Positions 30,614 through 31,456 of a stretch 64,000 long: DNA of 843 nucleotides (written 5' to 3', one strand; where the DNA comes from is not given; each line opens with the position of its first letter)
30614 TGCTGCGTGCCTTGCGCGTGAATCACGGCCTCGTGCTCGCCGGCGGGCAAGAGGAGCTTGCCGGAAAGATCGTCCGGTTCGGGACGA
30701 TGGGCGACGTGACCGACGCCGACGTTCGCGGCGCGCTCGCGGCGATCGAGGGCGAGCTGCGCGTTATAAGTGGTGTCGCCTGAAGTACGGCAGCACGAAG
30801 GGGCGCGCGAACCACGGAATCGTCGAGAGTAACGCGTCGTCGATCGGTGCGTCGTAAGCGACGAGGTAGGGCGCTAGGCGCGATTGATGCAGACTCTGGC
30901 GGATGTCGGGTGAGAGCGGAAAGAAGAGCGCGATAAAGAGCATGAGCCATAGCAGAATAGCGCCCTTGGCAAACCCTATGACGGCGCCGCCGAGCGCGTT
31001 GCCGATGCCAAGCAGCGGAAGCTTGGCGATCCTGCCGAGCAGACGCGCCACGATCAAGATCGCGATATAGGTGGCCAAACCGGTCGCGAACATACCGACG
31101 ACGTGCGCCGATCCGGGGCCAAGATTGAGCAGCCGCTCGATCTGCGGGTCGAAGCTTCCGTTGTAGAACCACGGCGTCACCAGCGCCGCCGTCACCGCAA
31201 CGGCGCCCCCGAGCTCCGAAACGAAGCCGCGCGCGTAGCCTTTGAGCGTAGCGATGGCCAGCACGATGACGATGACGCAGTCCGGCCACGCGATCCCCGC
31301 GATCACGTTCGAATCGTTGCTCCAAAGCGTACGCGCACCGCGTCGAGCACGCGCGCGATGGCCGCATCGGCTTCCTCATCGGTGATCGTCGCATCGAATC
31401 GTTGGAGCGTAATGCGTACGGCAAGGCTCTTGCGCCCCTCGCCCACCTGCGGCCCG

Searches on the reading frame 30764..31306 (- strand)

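Call 97: search_protein_families(library=pfam, proteins=[window:30764-31306:-], max_evalue=0.00001)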
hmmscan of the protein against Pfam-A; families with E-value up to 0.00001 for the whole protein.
window:30764-31306:- (180 aa): 1 family
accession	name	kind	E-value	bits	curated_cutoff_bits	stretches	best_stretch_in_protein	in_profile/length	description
PF02674.22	Colicin_V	-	8.6e-26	91.1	29.3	1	9-150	2-141/144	Colicin V production protein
